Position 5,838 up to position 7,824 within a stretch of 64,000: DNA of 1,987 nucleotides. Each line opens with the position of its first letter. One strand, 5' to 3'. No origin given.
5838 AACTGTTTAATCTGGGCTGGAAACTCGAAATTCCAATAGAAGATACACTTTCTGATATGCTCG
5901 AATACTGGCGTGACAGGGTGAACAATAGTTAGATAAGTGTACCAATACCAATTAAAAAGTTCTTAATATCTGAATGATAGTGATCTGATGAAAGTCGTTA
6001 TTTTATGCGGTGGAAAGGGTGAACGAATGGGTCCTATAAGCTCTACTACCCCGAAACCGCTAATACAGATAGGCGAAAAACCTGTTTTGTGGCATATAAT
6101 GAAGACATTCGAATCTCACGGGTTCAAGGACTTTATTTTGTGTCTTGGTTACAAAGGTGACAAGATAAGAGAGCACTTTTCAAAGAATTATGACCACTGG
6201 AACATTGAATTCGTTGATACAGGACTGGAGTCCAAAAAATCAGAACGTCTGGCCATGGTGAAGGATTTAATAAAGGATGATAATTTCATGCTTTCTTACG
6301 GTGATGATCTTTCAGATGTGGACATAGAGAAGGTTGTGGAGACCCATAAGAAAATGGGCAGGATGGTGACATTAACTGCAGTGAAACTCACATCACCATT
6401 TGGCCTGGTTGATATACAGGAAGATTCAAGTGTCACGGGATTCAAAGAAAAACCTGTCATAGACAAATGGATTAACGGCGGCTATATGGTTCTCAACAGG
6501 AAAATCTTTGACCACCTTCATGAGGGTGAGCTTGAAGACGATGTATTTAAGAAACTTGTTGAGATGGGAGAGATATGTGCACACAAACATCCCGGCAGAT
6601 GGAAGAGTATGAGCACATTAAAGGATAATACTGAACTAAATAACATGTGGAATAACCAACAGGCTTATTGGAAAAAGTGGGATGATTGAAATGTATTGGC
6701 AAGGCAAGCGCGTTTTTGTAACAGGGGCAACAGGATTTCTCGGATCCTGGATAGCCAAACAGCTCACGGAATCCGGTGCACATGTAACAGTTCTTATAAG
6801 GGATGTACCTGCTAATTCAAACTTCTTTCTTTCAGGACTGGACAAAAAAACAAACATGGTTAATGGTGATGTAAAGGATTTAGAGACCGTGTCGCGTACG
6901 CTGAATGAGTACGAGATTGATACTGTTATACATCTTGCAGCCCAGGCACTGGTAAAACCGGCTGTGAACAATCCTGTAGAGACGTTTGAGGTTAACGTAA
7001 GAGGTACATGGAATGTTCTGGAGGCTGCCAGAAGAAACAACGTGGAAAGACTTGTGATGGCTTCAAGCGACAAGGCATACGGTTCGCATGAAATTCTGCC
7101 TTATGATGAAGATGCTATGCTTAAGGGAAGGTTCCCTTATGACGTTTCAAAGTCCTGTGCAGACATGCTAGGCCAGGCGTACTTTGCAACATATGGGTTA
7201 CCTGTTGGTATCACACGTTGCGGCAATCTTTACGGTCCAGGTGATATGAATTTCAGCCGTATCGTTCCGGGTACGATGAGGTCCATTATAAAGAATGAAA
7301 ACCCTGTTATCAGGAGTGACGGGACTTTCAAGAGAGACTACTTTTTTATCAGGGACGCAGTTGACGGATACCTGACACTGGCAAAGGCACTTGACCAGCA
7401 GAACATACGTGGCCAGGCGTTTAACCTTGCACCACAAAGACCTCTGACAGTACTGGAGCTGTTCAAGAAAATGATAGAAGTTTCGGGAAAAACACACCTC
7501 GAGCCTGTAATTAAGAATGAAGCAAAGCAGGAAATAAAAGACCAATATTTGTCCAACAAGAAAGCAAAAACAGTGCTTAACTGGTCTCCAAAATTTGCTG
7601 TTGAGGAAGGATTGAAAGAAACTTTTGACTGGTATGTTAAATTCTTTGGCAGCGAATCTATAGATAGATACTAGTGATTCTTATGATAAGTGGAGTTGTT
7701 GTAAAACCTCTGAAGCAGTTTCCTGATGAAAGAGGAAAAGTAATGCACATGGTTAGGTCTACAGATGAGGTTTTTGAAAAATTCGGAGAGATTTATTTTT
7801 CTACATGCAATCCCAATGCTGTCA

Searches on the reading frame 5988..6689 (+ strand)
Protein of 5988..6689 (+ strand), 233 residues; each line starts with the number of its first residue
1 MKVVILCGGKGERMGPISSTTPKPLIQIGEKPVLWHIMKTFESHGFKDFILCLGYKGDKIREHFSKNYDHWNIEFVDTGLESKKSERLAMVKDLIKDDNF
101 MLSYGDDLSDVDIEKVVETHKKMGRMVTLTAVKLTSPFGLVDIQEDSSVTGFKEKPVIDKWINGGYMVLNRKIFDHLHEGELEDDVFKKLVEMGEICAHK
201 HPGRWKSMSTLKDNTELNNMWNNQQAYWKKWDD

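Call 3: search_protein_families(library=pfam, proteins=[window:5988-6689:+])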
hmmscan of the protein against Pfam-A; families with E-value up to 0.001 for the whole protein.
window:5988-6689:+ (233 aa): 3 families
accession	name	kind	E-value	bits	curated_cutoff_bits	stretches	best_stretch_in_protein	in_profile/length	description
PF00483.29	NTP_transferase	-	1.7e-24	87.2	21.2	1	2-184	1-194/245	Nucleotidyl transferase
PF12804.13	NTP_transf_3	-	1.3e-09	38.9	27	1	3-64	1-55/160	MobA-like NTP transferase domain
PF01128.25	IspD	-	0.00038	20.7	27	1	2-102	2-96/221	2-C-methyl-D-erythritol 4-phosphate cytidylyltransferase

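Call 4: search_protein_families(library=ncbifam, proteins=[window:5988-6689:+])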
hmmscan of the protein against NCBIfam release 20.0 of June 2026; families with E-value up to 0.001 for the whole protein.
window:5988-6689:+ (233 aa): 37 families (the best 25 are shown)
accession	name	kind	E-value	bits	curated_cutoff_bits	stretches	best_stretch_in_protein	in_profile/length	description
TIGR02623.1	G1P_cyt_trans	equivalog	1.5e-66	224.4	300.25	2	67-231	89-255/255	glucose-1-phosphate cytidylyltransferase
TIGR03992.1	Arch_glmU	subfamily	3.3e-32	111.9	292.1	1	1-210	1-216/393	bifunctional sugar-1-phosphate nucleotidylyltransferase/acetyltransferase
NF052502.1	man1P_GTase_Rv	exception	1e-27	97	440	1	2-213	2-222/352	mannose-1-phosphate guanylyltransferase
NF041313.1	UDPGP_AglF_Halo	equivalog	7e-24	84.6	400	1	1-178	1-183/234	UTP--glucose-1-phosphate uridylyltransferase AglF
NF049965.1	GlMnHpPGnyltfHddC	equivalog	3e-23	82.6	300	1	1-178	1-176/221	D-glycero-D-manno-heptose 1-phosphate guanosyltransferase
NF045761.1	NAMPUrTaseMurU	equivalog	1.3e-21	77.5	250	1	1-218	1-224/226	N-acetylmuramate alpha-1-phosphate uridylyltransferase MurU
TIGR01208.1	rmlA_long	equivalog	3.7e-20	72.1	320.25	1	2-216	1-229/353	glucose-1-phosphate thymidylyltransferase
NF041173.1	Sug_nt_acttase_Thmprot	equivalog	6.3e-20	71.5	600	1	1-207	1-213/405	bifunctional sugar-1-phosphate nucleotidylyltransferase/acetyltransferase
TIGR01173.1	glmU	equivalog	2.4e-13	49.7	366.85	1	1-145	1-140/452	bifunctional UDP-N-acetylglucosamine diphosphorylase/glucosamine-1-phosphate N-acetyltransferase GlmU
TIGR02091.1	glgC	equivalog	3e-13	49.6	424.9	1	3-212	3-250/364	glucose-1-phosphate adenylyltransferase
NF041135.1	IPPtranDIPPsyn_Thcocales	equivalog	4.8e-10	39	580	1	1-179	1-172/419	bifunctional L-myo-inositol-1-phosphate cytidylyltransferase/CDP-L-myo-inositol myo-inositolphosphotransferase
NF006986.0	PRK09451.1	equivalog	8.9e-10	38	725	1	1-154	6-154/456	bifunctional UDP-N-acetylglucosamine diphosphorylase/glucosamine-1-phosphate N-acetyltransferase GlmU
TIGR01099.1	galU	equivalog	1.1e-09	38.3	326.8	1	1-69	2-70/261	UTP--glucose-1-phosphate uridylyltransferase GalU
NF002772.0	PRK02862.1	equivalog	1.8e-09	36.8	537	1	4-159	7-182/429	glucose-1-phosphate adenylyltransferase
NF002023.0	PRK00844.1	subfamily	2.2e-09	36.6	458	1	97-158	118-183/408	glucose-1-phosphate adenylyltransferase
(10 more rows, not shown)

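Call 9: search_solved_structures(query=window:5988-6689:+, max_evalue=0.001, show_alignments=2)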
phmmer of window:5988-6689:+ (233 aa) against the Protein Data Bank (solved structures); distinct sequences matched with E-value up to 0.001: 57.
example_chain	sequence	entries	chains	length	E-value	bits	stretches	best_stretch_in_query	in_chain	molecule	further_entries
1tzf_A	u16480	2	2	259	1.1e-55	191.9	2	62-232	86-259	Glucose-1-phosphate cytidylyltransferase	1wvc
8x7s_B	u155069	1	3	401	4.5e-18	68.8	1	1-195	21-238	UTP--glucose-1-phosphate uridylyltransferase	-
7whr_B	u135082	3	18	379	9.8e-18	67.7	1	1-213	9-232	Nucleotidyl transferase family protein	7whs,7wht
8yre_D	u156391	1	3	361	2e-17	66.7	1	1-213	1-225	Mannose-1-phosphate guanylyltransferase 1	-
7x8j_A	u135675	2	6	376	2.1e-17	66.6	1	1-213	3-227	Mannose-1-phosphate guanylyltransferase 1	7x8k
7d72_K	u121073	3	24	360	4.1e-17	65.7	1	1-213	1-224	Mannose-1-phosphate guanyltransferase beta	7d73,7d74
5xhw_A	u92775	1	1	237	1.5e-15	60.6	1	3-179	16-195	Putative 6-deoxy-D-mannoheptose pathway protein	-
6jq8_A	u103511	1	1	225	1.5e-15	60.5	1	3-179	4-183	Putative 6-deoxy-D-mannoheptose pathway protein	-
3hl3_A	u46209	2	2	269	2.4e-12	50.1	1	1-183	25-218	Glucose-1-phosphate thymidylyltransferase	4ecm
4y7t_A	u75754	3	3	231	1.7e-10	44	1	1-218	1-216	Nucleotidyl transferase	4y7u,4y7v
2v0h_A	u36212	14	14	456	1.5e-09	40.9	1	2-154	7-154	BIFUNCTIONAL PROTEIN GLMU | GLUCOSAMINE-1-PHOSPHATE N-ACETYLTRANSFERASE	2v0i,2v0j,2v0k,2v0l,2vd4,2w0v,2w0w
8hhd_A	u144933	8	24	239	1.8e-09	40.6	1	1-215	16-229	Nucleotidyl transferase | N-acetylmuramate alpha-1-phosphate uridylyltransferase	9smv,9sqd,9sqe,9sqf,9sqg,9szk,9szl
2ggo_A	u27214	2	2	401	1.7e-08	37.4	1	1-184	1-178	401aa long hypothetical glucose-1-phosphate thymidylyltransferase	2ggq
4ho0_A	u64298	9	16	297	4e-08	36.2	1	1-197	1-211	Glucose-1-phosphate thymidylyltransferase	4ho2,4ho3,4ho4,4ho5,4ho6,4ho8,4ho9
1jyk_A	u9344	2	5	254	8.1e-08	35.2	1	2-65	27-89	CTP:phosphocholine Cytidylyltransferase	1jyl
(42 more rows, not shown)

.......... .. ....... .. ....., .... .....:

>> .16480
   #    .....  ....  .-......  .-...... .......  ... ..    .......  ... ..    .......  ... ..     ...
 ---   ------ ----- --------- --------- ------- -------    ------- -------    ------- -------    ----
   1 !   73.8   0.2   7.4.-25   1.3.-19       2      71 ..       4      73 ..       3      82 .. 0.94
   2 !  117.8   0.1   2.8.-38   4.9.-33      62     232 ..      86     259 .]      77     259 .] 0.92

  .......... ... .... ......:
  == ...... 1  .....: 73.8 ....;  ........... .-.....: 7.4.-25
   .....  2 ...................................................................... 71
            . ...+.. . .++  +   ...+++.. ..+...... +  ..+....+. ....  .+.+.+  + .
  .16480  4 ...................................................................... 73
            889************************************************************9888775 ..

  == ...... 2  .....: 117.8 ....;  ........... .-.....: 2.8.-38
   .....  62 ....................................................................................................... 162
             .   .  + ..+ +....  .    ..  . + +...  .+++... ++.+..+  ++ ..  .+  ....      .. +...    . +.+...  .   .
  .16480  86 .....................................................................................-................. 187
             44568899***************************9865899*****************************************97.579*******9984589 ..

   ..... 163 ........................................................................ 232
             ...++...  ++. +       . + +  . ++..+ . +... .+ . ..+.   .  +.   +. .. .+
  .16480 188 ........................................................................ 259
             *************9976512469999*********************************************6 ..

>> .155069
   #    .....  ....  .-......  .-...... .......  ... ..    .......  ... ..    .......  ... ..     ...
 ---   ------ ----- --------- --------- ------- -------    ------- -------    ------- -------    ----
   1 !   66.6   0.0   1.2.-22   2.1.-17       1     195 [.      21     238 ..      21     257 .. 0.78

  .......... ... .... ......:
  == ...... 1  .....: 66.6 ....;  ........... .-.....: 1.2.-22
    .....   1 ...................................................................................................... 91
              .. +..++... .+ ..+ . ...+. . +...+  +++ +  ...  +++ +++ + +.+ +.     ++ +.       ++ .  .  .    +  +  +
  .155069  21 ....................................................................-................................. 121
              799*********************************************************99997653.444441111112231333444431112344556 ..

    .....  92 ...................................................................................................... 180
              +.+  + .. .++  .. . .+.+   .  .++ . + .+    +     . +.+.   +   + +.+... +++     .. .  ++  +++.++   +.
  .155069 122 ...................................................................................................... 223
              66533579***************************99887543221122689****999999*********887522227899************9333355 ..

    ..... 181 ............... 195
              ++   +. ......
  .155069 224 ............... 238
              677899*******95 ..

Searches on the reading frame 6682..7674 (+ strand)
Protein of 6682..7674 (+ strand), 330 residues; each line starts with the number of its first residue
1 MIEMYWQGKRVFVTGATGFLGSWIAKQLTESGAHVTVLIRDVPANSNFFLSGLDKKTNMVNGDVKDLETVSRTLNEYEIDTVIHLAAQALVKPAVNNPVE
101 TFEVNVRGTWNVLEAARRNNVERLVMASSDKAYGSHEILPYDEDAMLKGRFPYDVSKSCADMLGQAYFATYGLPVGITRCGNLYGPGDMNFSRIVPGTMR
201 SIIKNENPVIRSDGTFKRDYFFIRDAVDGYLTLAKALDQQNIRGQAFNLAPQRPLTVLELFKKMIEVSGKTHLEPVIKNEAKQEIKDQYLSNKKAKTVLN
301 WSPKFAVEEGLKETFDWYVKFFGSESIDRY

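Call 3: search_protein_families(library=pfam, proteins=[window:6682-7674:+])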
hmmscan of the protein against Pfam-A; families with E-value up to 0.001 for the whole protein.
window:6682-7674:+ (330 aa): 10 families
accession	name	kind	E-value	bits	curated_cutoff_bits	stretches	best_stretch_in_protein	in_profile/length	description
PF01370.27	Epimerase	-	9.6e-54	182.8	20.9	1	11-249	1-239/240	NAD dependent epimerase/dehydratase family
PF16363.11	GDP_Man_Dehyd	-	1.9e-53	182.5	27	1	12-314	1-332/332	GDP-mannose 4,6 dehydratase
PF02719.21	Polysacc_synt_2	-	1.2e-23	84.2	20.2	1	11-278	1-257/293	Polysaccharide biosynthesis protein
PF01073.25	3Beta_HSD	-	3.8e-19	69.2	22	1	13-262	2-261/280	3-beta hydroxysteroid dehydrogenase/isomerase family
PF04321.23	RmlD_sub_bind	-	1.3e-16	60.9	27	1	10-280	2-245/287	RmlD substrate binding domain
PF07993.18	NAD_binding_4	-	5.8e-13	49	20.1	1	13-202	1-229/258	Male sterility protein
PF13460.12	NAD_binding_10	-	2.2e-11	44.4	27.2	1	15-135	1-104/184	NAD(P)H-binding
PF08659.16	KR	-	2.5e-10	41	22.6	1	11-129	3-136/180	KR domain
PF05368.20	NmrA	-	2e-06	28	27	1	9-125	3-103/298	NmrA-like family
PF00106.31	adh_short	-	5.1e-05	23.3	26.6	1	9-116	1-119/195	short chain dehydrogenase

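Call 4: search_protein_families(library=ncbifam, proteins=[window:6682-7674:+])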
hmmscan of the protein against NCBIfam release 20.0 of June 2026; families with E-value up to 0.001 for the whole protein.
window:6682-7674:+ (330 aa): 71 families (the best 25 are shown)
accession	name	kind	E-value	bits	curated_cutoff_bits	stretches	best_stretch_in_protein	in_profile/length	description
TIGR02622.1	CDP_4_6_dhtase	equivalog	5.8e-65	219.7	278.45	1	6-322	2-334/352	CDP-glucose 4,6-dehydratase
TIGR01181.1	dTDP_gluc_dehyt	equivalog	1.9e-50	171.8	365.1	1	11-320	2-313/321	dTDP-glucose 4,6-dehydratase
TIGR04180.1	EDH_00030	hypoth_equivalog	1.8e-46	158.6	475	1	11-305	1-296/297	NAD-dependent 4,6-dehydratase LegB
TIGR01179.1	galE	equivalog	6.3e-41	140.3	262.3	2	10-185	1-178/332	UDP-glucose 4-epimerase GalE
NF007956.0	PRK10675.1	subfamily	5.9e-28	98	394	2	10-157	2-153/338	UDP-glucose 4-epimerase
NF011728.1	PRK15181.1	equivalog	6.1e-26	91.2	760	1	58-320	72-339/348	Vi polysaccharide biosynthesis UDP-N-acetylglucosaminuronic acid C-4 epimerase TviC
NF007582.0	PRK10217.1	equivalog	8.4e-26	90.9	698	1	9-319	2-332/355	dTDP-glucose 4,6-dehydratase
NF007490.0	PRK10084.1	subfamily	1.1e-25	90.4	649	1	10-320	2-336/361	dTDP-glucose 4,6-dehydratase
TIGR03466.1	HpnA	hypoth_equivalog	3.2e-24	85.4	367.65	1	10-189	2-176/327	hopanoid-associated sugar epimerase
NF047922.1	GDPFucSynFcl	equivalog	8.5e-21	74.7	500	1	8-320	2-303/308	GDP-L-fucose synthase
NF042423.1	oxyalk_red_Shew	equivalog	9.5e-21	74.2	580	1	7-269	7-258/331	2-alkyl-3-oxoalkanoate reductase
TIGR03589.1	PseB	equivalog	2.2e-16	59.7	407.75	1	7-133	3-129/324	UDP-N-acetylglucosamine 4,6-dehydratase (inverting)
TIGR02197.1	heptose_epim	equivalog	3e-16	59.5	274.6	1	12-319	2-314/316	ADP-glyceromanno-heptose 6-epimerase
TIGR01472.1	gmd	equivalog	4.1e-16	59.1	415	1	10-271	2-271/342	GDP-mannose 4,6-dehydratase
NF042422.1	oxyalk_red_OleD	equivalog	7.4e-16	58.4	580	1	10-275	2-257/329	2-alkyl-3-oxoalkanoate reductase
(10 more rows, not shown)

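Call 44: search_solved_structures(query=window:6682-7674:+, max_evalue=1e-25, show_alignments=1)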
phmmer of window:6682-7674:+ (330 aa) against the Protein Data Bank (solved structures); distinct sequences matched with E-value up to 1e-25: 29.
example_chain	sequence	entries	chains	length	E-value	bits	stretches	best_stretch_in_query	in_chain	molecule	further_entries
1wvg_A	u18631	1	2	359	4.1e-42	147.7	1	4-324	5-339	CDP-glucose 4,6-dehydratase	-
1rkx_A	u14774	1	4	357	4.3e-39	137.7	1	4-324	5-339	CDP-glucose-4,6-dehydratase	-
6bi4_A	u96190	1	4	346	1.1e-36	129.8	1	8-320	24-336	dTDP-glucose 4,6-dehydratase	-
8shh_A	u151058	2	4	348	5.4e-35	124.3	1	9-318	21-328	dTDP-glucose 4,6-dehydratase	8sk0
4zrm_A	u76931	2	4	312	1.1e-34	123.2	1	10-320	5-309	UDP-glucose 4-epimerase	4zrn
2hun_A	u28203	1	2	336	4.5e-34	121.3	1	9-320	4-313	336aa long hypothetical dTDP-glucose 4,6-dehydratase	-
6bwl_A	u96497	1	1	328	1.4e-30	109.7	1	10-318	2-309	Pal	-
6vlo_A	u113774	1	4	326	4.5e-30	108.1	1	9-318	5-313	Putative dTDP-D-glucose 4,6-dehydratase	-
6pmh_A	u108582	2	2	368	8.7e-30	107.2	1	6-320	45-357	UDP-glucose 4-epimerase related protein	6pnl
8vr2_A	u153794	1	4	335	2.1e-29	105.9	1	7-318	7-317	NAD-dependent epimerase/dehydratase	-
10ke_A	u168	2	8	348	2.8e-29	105.5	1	10-322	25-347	Capsular polysaccharide biosynthesis protein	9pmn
2pk3_A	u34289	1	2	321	3.5e-29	105.2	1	9-317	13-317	GDP-6-deoxy-D-lyxo-4-hexulose reductase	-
1orr_A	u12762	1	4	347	5.1e-29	104.7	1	10-318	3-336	CDP-tyvelose-2-epimerase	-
8rdg_A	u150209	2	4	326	1.4e-28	103.2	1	10-314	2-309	SDR family NAD(P)-dependent oxidoreductase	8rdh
8rdi_A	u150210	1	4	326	5.1e-28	101.4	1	10-314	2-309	SDR family NAD(P)-dependent oxidoreductase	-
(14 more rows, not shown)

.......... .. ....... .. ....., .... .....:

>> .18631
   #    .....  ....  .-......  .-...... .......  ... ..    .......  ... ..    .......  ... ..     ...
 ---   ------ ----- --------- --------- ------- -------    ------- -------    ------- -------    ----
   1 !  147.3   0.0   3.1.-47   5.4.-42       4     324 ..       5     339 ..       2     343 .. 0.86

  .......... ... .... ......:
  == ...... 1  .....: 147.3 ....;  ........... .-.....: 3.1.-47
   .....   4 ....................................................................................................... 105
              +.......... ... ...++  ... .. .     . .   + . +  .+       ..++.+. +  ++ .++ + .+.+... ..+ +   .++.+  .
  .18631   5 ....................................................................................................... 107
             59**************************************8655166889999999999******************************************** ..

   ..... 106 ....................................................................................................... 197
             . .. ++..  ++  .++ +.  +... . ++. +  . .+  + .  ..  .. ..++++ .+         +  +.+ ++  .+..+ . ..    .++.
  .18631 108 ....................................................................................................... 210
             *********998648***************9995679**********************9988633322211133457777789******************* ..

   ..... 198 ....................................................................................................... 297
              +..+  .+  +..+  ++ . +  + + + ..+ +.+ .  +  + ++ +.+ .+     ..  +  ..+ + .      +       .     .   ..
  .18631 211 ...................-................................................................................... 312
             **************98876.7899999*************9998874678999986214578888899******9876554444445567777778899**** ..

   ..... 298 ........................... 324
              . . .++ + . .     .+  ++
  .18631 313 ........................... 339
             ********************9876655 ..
